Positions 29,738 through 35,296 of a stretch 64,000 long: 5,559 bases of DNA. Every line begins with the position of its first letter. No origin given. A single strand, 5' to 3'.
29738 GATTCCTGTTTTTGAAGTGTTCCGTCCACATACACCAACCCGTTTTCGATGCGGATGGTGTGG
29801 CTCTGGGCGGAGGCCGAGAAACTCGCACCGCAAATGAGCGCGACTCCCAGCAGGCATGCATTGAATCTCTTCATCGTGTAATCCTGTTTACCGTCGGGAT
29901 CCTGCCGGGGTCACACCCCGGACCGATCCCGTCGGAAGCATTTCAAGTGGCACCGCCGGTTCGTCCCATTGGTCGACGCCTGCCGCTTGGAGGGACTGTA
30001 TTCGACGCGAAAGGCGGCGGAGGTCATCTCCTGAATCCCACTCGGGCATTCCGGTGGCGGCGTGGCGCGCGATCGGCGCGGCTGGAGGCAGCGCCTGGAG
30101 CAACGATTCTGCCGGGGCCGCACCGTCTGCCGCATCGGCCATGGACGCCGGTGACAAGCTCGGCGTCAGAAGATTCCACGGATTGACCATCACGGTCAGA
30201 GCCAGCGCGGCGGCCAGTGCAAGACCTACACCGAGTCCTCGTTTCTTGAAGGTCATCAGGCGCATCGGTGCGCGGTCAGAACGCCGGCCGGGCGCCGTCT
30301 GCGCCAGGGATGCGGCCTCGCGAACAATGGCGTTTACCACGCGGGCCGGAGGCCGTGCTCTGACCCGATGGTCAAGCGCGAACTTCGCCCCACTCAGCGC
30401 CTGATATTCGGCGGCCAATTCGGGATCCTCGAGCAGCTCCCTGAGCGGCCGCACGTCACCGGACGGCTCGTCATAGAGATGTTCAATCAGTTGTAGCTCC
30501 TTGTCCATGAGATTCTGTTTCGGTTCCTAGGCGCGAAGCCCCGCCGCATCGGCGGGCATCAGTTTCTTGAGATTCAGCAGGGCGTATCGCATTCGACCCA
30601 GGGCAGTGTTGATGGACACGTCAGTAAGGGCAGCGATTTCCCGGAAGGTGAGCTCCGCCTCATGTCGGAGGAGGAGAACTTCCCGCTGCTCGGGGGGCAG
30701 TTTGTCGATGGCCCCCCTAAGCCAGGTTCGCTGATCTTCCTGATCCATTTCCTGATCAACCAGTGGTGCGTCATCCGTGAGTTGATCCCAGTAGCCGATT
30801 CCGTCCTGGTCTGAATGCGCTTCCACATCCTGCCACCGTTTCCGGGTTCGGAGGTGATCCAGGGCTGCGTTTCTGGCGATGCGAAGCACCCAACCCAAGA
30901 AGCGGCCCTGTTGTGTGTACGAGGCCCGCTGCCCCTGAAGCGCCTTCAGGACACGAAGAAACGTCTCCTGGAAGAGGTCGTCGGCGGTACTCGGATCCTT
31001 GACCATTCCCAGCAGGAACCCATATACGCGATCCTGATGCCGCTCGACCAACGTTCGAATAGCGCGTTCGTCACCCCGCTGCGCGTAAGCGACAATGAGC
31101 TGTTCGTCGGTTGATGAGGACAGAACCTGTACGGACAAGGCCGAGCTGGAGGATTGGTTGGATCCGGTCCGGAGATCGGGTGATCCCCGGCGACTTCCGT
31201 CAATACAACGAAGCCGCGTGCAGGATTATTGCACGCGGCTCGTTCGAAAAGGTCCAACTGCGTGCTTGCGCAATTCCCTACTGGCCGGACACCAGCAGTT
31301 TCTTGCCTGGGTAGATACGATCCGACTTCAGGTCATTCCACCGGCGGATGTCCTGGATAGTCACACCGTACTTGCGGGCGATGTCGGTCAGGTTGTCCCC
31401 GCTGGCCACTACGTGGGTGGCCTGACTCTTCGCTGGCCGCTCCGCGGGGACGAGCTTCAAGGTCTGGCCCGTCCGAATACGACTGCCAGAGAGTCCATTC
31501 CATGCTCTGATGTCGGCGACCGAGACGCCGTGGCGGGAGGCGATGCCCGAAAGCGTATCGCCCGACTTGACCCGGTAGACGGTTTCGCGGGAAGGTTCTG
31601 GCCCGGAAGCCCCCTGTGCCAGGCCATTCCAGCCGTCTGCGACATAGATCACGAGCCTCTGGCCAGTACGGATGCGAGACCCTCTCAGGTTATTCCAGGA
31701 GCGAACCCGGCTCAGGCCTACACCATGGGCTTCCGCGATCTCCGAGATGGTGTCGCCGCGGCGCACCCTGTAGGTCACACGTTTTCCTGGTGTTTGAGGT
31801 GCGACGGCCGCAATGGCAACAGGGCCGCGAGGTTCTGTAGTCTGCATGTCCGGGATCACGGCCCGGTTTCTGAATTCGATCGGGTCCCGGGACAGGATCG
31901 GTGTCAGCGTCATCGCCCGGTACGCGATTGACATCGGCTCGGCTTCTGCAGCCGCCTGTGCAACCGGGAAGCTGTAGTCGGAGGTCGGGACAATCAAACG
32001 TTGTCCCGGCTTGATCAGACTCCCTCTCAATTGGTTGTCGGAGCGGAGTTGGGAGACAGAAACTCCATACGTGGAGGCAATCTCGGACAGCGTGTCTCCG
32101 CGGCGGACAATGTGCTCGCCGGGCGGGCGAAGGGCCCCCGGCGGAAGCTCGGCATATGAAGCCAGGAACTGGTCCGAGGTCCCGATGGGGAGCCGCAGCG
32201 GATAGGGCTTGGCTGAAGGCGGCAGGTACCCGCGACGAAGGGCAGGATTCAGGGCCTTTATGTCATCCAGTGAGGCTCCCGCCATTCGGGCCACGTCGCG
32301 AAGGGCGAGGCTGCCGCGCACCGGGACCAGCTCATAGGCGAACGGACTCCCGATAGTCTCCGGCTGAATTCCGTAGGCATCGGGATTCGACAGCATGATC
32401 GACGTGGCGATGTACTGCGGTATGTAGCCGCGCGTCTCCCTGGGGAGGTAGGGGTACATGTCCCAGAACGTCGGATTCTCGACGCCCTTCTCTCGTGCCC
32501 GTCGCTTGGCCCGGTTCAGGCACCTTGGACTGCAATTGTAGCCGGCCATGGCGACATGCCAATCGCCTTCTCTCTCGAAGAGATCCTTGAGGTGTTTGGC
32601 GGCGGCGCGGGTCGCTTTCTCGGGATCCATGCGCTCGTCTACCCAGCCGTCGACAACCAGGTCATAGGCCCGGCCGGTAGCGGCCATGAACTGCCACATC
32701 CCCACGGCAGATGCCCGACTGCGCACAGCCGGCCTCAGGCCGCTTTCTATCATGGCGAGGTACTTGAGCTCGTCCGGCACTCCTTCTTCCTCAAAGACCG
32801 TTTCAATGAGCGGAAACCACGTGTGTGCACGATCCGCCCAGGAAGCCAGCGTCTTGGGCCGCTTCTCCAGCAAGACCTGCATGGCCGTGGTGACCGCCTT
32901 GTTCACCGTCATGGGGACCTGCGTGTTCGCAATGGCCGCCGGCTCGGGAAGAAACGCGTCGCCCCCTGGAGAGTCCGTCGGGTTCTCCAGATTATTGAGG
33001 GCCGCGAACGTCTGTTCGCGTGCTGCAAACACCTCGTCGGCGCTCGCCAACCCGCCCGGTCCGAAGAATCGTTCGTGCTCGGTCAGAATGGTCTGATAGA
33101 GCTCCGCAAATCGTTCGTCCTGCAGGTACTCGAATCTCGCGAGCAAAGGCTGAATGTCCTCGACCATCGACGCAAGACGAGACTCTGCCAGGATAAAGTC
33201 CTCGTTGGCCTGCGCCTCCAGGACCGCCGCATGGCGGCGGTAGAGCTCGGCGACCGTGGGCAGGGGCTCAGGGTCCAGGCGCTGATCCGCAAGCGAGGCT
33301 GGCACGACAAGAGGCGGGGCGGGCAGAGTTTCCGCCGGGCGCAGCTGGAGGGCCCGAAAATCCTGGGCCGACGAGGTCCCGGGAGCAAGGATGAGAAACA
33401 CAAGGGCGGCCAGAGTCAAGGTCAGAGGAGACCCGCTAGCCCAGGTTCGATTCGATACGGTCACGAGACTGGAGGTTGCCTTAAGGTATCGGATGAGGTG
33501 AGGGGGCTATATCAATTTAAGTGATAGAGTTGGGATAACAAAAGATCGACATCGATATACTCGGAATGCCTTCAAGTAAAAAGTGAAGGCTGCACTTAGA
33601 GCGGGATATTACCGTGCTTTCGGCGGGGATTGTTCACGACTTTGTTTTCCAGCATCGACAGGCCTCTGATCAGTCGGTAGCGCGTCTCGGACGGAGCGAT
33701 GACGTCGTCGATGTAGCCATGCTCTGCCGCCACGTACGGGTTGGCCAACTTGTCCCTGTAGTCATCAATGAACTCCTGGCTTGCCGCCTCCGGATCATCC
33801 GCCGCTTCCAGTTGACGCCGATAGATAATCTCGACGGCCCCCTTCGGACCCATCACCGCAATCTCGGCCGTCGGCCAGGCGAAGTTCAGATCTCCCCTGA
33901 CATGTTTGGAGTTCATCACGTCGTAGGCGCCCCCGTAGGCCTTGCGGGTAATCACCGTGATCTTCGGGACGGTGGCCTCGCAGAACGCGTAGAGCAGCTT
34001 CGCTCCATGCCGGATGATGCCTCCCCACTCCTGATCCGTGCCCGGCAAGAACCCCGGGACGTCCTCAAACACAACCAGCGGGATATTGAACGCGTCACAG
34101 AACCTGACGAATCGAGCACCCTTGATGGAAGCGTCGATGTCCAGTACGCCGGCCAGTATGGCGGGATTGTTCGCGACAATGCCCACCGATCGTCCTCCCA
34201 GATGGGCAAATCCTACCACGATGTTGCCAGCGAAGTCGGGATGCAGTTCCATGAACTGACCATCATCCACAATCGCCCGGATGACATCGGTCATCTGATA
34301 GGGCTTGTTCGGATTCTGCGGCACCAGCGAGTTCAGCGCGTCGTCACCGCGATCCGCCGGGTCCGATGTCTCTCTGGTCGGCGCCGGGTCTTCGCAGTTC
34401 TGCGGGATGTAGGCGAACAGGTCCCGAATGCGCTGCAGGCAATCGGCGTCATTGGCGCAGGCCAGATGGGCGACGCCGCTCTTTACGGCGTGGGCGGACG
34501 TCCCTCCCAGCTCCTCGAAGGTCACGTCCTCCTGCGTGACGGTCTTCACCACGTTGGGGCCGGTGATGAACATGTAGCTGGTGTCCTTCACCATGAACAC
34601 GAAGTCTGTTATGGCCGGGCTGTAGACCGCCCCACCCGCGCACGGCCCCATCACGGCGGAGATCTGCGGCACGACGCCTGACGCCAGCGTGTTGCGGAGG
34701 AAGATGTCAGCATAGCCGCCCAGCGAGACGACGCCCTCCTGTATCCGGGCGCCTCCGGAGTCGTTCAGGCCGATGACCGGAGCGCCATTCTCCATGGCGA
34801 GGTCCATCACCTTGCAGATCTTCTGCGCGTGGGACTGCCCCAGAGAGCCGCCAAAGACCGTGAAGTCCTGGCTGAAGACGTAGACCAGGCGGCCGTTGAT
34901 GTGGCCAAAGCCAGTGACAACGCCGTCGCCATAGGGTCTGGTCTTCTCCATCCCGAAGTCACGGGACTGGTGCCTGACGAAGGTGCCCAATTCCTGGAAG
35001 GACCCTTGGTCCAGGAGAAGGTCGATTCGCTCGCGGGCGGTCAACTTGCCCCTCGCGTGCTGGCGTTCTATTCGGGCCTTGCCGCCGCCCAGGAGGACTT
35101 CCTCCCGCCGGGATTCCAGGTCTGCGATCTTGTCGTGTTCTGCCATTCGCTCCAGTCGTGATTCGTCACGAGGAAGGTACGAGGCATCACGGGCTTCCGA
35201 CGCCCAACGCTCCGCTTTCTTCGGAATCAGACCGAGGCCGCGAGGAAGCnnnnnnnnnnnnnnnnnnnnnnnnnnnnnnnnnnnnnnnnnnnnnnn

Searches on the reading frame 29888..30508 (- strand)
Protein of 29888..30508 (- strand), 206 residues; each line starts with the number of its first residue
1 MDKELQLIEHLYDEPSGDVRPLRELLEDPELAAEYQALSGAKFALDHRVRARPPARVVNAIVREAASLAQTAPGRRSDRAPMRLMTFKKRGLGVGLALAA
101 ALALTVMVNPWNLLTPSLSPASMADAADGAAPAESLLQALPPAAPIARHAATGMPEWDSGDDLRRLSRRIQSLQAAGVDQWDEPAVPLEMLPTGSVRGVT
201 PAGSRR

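Call 22: search_protein_families(library=pfam, proteins=[window:29888-30508:-], max_evalue=0.1)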
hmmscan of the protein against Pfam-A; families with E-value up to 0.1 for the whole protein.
window:29888-30508:- (206 aa): 1 family
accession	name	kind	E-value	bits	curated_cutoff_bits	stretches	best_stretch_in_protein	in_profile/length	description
PF25708.1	Phage_T7_Gp5_9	-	0.099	13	24.5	0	161-182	13-34/46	Phage T7 gp5.9 RecBCD inhibitor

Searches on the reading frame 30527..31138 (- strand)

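Call 22: search_protein_families(library=pfam, proteins=[window:30527-31138:-], max_evalue=0.1)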
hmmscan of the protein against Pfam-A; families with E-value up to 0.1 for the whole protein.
window:30527-31138:- (203 aa): 7 families
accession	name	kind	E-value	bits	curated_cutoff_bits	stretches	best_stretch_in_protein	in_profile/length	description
PF04542.20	Sigma70_r2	-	2e-18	66.4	24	1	30-101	1-70/71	Sigma-70 region 2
PF08281.18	Sigma70_r4_2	-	5e-11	42.5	25.7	1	139-178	3-42/54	Sigma-70, region 4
PF04545.22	Sigma70_r4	-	2.4e-10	40.2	24.1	1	143-192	1-50/50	Sigma-70, region 4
PF23590.1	NOT1_connector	-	0.0018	18.2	27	1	12-77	36-98/207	CCR4-NOT transcription complex subunit 1, NOT1_connector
PF12840.13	HTH_20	-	0.0047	17.3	27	0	156-179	12-35/51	Helix-turn-helix domain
PF07638.17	Sigma70_ECF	-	0.0061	16.9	21.1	1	20-186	12-175/185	ECF sigma factor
PF25097.1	ARM_Cnot1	-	0.026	14.6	27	1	12-72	27-85/201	Cnot1 ARM repeat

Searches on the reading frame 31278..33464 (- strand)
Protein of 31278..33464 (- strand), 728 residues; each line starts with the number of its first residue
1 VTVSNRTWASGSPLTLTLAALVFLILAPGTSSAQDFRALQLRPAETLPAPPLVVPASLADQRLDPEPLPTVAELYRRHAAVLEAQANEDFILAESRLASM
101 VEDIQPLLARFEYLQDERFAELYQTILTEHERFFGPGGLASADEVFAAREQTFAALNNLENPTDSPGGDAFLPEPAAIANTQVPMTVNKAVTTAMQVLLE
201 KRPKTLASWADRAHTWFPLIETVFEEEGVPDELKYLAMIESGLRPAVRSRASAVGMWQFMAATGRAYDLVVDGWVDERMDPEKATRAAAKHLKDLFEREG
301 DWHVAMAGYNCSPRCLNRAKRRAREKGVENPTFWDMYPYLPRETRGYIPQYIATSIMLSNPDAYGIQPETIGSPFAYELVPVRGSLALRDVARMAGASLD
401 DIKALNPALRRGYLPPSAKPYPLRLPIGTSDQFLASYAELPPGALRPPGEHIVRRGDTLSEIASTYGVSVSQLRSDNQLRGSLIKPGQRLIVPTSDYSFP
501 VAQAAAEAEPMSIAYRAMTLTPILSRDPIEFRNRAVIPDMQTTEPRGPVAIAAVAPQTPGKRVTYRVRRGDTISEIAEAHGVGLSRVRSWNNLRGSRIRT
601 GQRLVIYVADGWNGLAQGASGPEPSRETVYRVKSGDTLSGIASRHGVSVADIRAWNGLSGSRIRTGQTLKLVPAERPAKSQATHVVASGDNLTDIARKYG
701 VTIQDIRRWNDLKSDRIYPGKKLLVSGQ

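Call 22: search_protein_families(library=pfam, proteins=[window:31278-33464:-], max_evalue=0.1)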
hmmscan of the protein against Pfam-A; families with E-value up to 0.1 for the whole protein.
window:31278-33464:- (728 aa): 22 families
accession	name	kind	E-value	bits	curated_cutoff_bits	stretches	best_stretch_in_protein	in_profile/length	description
PF01476.26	LysM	-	2e-64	213.7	20.9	4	630-671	1-42/43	LysM domain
PF23473.1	LysM3_LYK4_5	-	7.1e-22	77.7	29.3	4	683-725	4-46/48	LYK4/5 LysM3 domain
PF01464.25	SLT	-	1.7e-21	76.4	21.3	1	228-327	12-112/117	Transglycosylase SLT domain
PF23577.1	LysM_RLK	-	6.5e-13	48.9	27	0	453-475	5-27/44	LysM domain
PF13518.12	HTH_28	-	3.5e-10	40.2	25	0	567-590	9-32/52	Helix-turn-helix domain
PF23446.1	LysM1_NFP_LYK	-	2.7e-08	35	36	0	458-494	17-55/60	NFP/LYK LysM1 domain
PF13384.12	HTH_23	-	6.2e-08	32.7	24.6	1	565-590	12-37/50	Homeodomain-like domain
PF22310.2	NMB0315_dom_I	-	5.5e-06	27.1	27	0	631-661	7-37/83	NMB0315-like, domain I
PF04545.22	Sigma70_r4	-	8.5e-06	25.6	24.1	0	568-589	18-39/50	Sigma-70, region 4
PF11268.13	DUF3071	-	4.5e-05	24.1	26.9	0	553-590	51-88/168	Protein of unknown function (DUF3071)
PF23472.1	LysM2_CERK1_LYK3_4_5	-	7.5e-05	23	27.4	0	452-493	9-54/56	LYK3/4/5 LysM2 domain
PF01527.26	HTH_Tnp_1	-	0.0001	22.9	24.1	0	631-657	18-45/75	Transposase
PF16365.12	EutK_C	-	0.00071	20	27.5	0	453-475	11-33/52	Ethanolamine utilization protein EutK C-terminus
PF04225.17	LysM_OapA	-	0.0019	18.7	22.3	0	629-671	4-51/85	Opacity-associated protein A LysM-like domain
PF13551.12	HTH_29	-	0.0051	17.3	28.1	0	568-590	9-32/64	Winged helix-turn helix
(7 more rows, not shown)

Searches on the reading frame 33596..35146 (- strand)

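Call 22: search_protein_families(library=pfam, proteins=[window:33596-35146:-], max_evalue=0.1)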
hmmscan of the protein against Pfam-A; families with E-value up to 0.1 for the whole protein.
window:33596-35146:- (516 aa): 2 families
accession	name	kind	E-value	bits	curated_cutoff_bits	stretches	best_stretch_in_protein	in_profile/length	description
PF01039.27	Carboxyl_trans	-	3.3e-201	669.6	22.3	1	28-514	1-493/493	Carboxyl transferase domain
PF03255.19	ACCA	-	4.2e-12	46.3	23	2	277-449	61-238/310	Acetyl co-enzyme A carboxylase carboxyltransferase-like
